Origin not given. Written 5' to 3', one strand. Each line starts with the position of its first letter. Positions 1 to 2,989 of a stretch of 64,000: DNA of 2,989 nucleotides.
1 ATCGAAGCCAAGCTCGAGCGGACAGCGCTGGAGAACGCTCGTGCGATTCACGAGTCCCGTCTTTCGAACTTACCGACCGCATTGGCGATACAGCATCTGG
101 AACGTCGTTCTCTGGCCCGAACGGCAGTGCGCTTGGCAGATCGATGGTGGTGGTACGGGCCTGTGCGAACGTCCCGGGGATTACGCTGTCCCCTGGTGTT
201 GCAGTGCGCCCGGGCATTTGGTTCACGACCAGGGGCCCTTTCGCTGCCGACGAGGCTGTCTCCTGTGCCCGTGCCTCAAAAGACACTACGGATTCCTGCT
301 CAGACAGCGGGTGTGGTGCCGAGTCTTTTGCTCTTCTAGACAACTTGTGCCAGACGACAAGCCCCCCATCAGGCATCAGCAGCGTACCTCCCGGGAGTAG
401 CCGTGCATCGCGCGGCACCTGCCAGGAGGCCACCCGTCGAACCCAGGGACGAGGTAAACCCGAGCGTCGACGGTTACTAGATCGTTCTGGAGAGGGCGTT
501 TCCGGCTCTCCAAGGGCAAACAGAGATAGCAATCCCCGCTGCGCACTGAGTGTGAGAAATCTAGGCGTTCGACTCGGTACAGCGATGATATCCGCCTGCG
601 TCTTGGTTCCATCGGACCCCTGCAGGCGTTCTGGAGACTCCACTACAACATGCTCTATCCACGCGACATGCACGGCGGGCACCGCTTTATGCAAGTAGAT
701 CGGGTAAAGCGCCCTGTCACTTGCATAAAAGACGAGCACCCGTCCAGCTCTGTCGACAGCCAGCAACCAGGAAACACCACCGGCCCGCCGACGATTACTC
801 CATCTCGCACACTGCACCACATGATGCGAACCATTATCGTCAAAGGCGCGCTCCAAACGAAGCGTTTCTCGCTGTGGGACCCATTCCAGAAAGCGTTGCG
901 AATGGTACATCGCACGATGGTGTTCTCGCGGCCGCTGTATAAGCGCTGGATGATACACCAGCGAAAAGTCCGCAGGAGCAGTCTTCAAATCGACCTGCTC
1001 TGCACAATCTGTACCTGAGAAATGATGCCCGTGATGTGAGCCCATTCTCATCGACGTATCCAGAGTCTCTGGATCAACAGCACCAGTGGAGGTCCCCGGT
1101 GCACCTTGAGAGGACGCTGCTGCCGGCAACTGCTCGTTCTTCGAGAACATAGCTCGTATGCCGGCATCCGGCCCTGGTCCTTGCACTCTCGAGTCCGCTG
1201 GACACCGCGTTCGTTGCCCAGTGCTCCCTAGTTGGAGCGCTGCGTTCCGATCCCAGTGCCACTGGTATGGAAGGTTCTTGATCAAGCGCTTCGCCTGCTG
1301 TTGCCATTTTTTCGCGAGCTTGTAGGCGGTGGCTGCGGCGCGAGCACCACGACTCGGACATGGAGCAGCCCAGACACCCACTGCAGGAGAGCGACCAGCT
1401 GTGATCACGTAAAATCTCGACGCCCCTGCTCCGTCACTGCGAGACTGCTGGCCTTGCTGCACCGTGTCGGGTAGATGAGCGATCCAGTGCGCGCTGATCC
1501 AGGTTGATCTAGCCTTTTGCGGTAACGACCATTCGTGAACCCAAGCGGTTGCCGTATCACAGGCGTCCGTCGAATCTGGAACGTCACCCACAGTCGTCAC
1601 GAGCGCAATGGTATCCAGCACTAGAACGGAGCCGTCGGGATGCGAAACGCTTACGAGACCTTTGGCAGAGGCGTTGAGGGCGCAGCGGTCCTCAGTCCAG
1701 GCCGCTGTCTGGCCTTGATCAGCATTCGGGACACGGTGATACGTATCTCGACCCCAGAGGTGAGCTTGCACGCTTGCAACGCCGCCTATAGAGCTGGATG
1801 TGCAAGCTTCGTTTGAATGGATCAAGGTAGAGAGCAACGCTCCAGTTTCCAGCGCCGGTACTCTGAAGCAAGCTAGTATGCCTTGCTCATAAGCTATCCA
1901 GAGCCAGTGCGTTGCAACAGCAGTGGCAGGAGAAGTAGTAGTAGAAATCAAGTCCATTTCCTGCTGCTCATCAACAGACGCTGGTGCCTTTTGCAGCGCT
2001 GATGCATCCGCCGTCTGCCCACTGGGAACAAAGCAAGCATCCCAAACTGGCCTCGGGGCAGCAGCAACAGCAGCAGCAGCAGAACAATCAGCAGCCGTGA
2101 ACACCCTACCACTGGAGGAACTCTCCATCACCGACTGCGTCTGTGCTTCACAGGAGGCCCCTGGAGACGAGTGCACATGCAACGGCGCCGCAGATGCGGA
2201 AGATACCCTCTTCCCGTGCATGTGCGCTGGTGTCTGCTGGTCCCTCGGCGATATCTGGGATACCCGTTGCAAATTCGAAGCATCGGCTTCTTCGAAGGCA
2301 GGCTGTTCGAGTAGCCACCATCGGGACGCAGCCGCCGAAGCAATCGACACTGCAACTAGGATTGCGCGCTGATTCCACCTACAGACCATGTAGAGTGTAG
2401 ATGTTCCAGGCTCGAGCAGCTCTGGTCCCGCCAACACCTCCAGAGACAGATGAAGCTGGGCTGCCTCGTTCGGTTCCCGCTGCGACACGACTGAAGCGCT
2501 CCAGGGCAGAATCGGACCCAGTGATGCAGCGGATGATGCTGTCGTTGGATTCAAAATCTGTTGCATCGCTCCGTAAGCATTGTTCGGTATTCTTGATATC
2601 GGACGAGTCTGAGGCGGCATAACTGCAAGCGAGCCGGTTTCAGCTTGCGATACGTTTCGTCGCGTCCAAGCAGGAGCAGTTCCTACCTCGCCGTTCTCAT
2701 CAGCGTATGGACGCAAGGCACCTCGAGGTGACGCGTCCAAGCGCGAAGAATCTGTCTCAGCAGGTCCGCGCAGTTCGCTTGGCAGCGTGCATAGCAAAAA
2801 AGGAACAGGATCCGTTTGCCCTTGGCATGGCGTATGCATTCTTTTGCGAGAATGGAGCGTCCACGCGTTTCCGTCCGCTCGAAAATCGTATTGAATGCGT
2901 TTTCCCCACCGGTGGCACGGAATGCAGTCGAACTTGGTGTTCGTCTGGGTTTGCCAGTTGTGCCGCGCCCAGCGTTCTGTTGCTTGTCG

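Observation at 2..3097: A ~1031-codon open reading frame on the minus strand runs off the left window edge and is missing from the ORF track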

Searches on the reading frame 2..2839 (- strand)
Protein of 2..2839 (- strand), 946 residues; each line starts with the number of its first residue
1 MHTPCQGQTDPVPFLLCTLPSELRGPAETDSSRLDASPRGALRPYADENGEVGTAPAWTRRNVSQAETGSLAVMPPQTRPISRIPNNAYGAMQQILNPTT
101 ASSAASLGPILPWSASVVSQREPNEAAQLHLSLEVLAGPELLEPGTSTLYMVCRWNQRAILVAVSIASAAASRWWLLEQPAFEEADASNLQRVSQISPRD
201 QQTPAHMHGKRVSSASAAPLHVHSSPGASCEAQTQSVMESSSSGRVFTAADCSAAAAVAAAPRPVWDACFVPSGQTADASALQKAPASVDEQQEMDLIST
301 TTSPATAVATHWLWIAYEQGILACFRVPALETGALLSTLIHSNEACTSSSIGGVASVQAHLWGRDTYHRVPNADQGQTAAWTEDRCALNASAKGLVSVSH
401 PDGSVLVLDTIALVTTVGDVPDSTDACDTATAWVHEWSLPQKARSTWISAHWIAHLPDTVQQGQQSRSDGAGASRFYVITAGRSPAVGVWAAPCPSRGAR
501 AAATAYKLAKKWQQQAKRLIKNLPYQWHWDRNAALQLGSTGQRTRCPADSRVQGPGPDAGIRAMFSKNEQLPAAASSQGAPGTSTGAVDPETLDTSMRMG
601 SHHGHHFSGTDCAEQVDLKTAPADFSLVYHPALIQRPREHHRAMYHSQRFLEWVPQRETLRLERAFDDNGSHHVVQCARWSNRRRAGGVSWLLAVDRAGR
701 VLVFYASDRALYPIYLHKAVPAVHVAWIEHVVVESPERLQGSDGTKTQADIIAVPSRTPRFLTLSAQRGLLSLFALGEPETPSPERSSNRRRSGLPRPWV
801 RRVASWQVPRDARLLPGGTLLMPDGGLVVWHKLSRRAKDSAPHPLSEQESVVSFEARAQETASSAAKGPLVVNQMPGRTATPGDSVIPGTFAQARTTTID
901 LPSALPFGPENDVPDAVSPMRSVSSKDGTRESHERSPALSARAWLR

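Call 9: search_protein_families(library=pfam, proteins=[window:2-2839:-], max_evalue=0.01)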
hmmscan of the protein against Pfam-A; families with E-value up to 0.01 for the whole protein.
window:2-2839:- (946 aa): 0 families

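Call 10: find_homologous_proteins(query=window:2-2839:-)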
Query window:2-2839:- (946 aa): 1 proteins with E <= 0.001 among 8000 candidates.
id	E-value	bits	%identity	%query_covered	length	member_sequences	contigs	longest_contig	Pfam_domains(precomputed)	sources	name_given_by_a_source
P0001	0.0e+0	2117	99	100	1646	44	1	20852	-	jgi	-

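Call 13: find_encoding_contigs(protein=P0001, flank=10000)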
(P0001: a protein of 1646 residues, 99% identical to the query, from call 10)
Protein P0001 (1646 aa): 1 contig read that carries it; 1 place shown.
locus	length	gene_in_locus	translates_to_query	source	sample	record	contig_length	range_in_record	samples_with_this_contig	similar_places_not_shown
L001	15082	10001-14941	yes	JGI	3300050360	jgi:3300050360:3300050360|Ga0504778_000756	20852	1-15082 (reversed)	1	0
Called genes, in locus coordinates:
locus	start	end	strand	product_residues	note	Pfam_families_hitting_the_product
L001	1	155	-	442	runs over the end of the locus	-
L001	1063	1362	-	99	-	-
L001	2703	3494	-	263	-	PF00025:Arf, PF09439:SRPRB, PF00071:Ras (weak), PF01926:MMR_HSR1, PF08477:Roc, PF00503:G-alpha (weak), PF00009:GTP_EFTU (weak)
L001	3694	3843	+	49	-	-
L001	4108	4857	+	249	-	-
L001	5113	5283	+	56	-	-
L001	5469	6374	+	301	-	-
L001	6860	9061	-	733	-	-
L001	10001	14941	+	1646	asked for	-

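Call 14: search_protein_families(library=pfam, proteins=[P0001], max_evalue=1)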
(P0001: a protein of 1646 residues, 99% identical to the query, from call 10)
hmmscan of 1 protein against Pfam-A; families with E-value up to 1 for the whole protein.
P0001 (1646 aa): 0 families

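Call 15: search_solved_structures(query=P0001, max_evalue=1)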
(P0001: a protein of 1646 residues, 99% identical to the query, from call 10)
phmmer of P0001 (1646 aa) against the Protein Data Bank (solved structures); distinct sequences matched with E-value up to 1: 0.

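Call 18: find_homologous_proteins(query=P0001, max_evalue=10)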
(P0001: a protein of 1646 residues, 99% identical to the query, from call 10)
Query P0001 (1646 aa): 1 proteins with E <= 10 among 8000 candidates.
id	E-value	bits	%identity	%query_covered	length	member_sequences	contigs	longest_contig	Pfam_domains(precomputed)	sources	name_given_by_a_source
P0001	0.0e+0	3769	100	100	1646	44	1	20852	-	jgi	-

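Call 34: search_protein_representatives(protein=L001:11339-14938:+)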
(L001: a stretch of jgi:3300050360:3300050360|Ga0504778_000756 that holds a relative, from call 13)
Query: 1200 residues. Proteins with E-value up to 0.001 (for the whole library): 3; up to 1e-10: 3; up to 1e-30: 3. The best 3 are listed.
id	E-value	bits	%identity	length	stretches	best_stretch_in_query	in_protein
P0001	0.0e+00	2767.5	100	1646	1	1-1200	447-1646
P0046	7.4e-72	259.2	35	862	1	618-1198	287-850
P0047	7.0e-40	153.3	33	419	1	770-1197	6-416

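Call 36: list_cluster_members(proteins=[P0046, P0047])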
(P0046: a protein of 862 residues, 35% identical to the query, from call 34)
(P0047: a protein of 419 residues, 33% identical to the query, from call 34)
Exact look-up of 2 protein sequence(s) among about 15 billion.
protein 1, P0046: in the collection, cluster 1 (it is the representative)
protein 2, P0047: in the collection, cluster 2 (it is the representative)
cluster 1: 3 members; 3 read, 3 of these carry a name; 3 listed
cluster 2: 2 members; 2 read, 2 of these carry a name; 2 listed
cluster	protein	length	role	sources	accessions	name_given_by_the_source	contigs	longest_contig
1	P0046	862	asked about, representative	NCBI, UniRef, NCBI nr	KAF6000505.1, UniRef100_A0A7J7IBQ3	hypothetical protein F1559_000667 [Cyanidiococcus yangmingshanensis] | Uncharacterized protein n=1 Tax=Cyanidiococcus yangmingshanensis TaxID=2690220 ...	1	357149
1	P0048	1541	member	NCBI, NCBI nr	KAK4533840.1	hypothetical protein CCYA_CCYA19G4722 [Cyanidiococcus yangmingshanensis]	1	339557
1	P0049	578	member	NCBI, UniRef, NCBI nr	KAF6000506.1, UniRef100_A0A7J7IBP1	hypothetical protein F1559_000694 [Cyanidiococcus yangmingshanensis] | Uncharacterized protein n=1 Tax=Cyanidiococcus yangmingshanensis TaxID=2690220 ...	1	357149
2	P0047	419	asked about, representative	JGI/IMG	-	hypothetical protein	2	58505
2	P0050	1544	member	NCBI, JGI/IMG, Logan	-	hypothetical protein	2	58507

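Call 39: search_solved_structures(query=A1, max_evalue=10)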
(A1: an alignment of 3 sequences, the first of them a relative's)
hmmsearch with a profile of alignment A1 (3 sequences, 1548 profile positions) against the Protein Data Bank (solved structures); distinct sequences matched with E-value up to 10: 2.
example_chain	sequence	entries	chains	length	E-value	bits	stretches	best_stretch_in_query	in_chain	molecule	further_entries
4j6e_A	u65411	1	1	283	2.3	8.6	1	371-403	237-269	UDP-2,3-diacylglucosamine pyrophosphatase LpxI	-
4ggm_X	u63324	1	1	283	2.6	8.4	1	371-403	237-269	UDP-2,3-diacylglucosamine pyrophosphatase LpxI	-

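Call 40: search_protein_families(library=pfam, alignment_id=A1, max_evalue=10)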
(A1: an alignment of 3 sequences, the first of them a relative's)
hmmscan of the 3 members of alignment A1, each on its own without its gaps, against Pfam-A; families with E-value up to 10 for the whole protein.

A. member 1, P0006 (1645 aa): 0 families

B. families by the number of members that match (of 3 scanned): 1 family
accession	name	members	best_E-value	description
PF14655.12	RAB3GAP2_N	1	0.095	Rab3 GTPase-activating protein regulatory subunit N-terminus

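Call 41: search_protein_families(library=pfam, proteins=[P0048, P0050], max_evalue=10)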
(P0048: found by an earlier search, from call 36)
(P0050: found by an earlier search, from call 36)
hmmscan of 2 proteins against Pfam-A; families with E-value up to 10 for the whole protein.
P0048 (1541 aa): 1 family
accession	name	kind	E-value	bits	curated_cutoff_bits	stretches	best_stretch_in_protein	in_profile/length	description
PF14655.12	RAB3GAP2_N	-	0.095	12.3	26.6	1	618-698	302-374/419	Rab3 GTPase-activating protein regulatory subunit N-terminus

P0050 (1544 aa): 0 families

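Call 54: predict_structure(alignment_id=A2)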
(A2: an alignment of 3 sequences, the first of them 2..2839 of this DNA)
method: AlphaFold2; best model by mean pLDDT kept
length: 946 residues; sequences in the alignment: 3
mean_pLDDT: 31.3   pTM: 0.28
mean pLDDT of the five models: 31.3, 26.6, 25.7, 25.2, 24.3
residues with pLDDT >= 90: 0; 70-90: 2; 50-70: 82; < 50: 862
segments of 3 or more residues with pLDDT < 50: 1-678, 682-689, 708-713, 719-721, 730-758, 780-796, 831-946
pLDDT, mean of each block of 10 residues (from residue 1): 24 25 26 24 24 23 27 26 36 40 31 32 33 41 40 43 38 29 31 29 25 23 23 23 22 22 24 25 25 25 29 31 31 32 27 26 23 25 29 29 30 26 25 23 25 25 29 26 24 28 30 33 31 34 34 34 27 23 24 22 23 23 24 25 25 27 30 43 43 53 50 49 54 35 32 41 61 61 35 45 62 56 55 35 30 24 26 25 26 26 27 25 27 26 24
secondary structure, 60 per line:
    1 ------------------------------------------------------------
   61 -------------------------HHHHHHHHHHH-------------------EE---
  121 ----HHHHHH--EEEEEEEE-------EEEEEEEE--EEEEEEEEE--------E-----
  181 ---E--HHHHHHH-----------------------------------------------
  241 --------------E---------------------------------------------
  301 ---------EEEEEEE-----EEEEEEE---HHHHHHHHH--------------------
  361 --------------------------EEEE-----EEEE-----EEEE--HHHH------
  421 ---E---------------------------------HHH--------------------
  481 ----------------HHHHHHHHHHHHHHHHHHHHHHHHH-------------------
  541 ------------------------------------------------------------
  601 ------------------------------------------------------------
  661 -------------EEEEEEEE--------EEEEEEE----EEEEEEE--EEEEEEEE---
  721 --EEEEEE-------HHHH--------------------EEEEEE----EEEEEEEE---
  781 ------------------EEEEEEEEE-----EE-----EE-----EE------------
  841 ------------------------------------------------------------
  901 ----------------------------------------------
elements in order (helices of 4 or more, strands of 3 or more residues): H86-96 H125-130 E133-140 E148-155 E158-166 H187-193 E310-316 E322-328 H332-340 E387-390 E396-399 E405-408 H411-414 H497-521 E674-681 E690-696 E701-707 E710-717 E723-728 H736-739 E760-765 E770-777 E799-807

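Call 55: predict_structure(alignment_id=A3)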
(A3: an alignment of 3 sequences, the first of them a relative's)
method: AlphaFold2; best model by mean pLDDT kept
length: 606 residues; sequences in the alignment: 3
mean_pLDDT: 46.1   pTM: 0.40
mean pLDDT of the five models: 46.1, 40.1, 37.9, 35.5, 34.0
residues with pLDDT >= 90: 0; 70-90: 92; 50-70: 85; < 50: 429
segments of 3 or more residues with pLDDT < 50: 1-35, 45-53, 61-96, 107-139, 147-375, 403-470, 554-563
pLDDT, mean of each block of 10 residues (from residue 1): 30 33 42 50 49 48 47 42 37 48 49 35 36 43 50 36 42 43 40 32 31 35 35 45 34 22 26 29 34 44 40 41 38 39 37 33 37 49 59 59 47 36 31 28 24 25 32 63 71 75 63 71 74 81 80 49 63 82 70 86 72
secondary structure, 60 per line:
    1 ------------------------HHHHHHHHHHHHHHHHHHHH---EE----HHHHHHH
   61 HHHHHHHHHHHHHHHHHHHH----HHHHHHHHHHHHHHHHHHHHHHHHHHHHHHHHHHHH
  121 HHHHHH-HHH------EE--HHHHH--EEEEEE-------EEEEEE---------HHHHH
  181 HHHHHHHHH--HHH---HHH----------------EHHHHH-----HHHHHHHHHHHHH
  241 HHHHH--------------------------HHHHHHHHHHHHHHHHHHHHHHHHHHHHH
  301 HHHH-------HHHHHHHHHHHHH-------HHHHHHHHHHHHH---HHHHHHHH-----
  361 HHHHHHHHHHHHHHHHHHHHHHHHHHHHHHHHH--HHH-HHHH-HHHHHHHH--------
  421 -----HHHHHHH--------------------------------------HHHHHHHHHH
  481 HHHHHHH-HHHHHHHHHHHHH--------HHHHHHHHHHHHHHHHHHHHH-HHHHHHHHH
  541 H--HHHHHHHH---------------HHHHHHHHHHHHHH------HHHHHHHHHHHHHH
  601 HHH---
elements in order: H25-44 H54-80 H85-126 H141-145 E148-153 E161-166 H176-189 H218-222 H228-245 H272-304 H312-324 H332-344 H348-355 H361-393 H400-403 H405-412 H426-432 H471-487 H489-501 H510-530 H532-541 H544-551 H567-580 H587-603

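Call 62: search_protein_families(library=pfam, proteins=[L001:13121-14938:+], max_evalue=10)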
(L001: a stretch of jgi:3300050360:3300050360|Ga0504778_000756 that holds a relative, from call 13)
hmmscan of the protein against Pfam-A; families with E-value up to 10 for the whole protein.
L001:13121-14938:+ (606 aa): 0 families

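Call 64: find_related_loci(query=A1, collection=metagenome_contigs, flank=6000)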
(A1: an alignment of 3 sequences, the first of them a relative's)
Query A1 (1645 aa) in metagenome_contigs; peptide patterns used: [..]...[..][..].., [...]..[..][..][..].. (x = any residue, [..] = any of these).
228 stretches matched a pattern; 2 encode a relative of the query (tblastn E <= 1e-3); 2 distinct loci.
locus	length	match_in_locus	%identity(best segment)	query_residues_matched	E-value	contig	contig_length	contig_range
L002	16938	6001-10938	99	1-1645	0e+0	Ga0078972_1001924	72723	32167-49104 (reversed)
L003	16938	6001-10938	99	1-1645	0e+0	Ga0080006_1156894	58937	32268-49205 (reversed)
